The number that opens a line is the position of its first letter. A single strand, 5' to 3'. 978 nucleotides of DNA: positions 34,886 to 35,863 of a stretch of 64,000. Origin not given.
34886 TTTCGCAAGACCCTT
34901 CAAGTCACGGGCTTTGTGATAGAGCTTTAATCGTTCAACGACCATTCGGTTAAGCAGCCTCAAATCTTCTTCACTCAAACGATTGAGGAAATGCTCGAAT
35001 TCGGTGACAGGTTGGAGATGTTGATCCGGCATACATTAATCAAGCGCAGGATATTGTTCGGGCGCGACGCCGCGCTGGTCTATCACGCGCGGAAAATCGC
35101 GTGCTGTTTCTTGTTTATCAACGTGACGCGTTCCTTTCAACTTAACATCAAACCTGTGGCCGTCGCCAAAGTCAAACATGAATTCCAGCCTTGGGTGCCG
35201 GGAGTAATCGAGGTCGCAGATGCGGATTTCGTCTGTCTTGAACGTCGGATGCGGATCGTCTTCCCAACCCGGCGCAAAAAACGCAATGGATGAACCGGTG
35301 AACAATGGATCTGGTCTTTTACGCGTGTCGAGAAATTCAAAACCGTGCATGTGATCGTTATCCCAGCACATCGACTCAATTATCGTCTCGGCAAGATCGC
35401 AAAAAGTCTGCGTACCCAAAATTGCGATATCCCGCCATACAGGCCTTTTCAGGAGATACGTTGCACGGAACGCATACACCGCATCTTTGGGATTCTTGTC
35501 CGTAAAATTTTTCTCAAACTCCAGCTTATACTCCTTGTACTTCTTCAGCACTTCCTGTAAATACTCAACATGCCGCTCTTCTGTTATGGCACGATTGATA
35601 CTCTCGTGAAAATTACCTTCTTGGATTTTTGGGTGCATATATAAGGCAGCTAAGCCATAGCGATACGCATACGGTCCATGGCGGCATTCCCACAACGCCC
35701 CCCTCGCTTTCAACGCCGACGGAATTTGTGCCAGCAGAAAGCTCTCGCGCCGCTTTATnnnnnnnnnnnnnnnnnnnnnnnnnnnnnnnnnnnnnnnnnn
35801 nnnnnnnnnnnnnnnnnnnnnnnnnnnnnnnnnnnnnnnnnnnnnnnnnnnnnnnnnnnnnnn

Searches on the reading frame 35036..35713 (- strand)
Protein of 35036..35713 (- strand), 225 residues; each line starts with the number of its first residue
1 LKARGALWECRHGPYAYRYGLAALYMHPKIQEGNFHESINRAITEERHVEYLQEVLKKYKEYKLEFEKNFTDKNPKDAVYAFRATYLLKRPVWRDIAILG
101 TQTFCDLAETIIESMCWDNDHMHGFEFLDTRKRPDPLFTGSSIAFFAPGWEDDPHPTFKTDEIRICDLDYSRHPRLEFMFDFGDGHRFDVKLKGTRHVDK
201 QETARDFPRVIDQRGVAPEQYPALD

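Call 75: search_protein_families(library=pfam, proteins=[window:35036-35713:-], max_evalue=0.001)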
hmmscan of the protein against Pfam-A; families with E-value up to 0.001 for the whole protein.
window:35036-35713:- (225 aa): 1 family
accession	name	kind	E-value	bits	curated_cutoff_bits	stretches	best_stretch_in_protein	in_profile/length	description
PF07929.16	PRiA4_ORF3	-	1.2e-15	58.1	26.6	1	89-218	13-128/173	Plasmid pRiA4b ORF-3-like protein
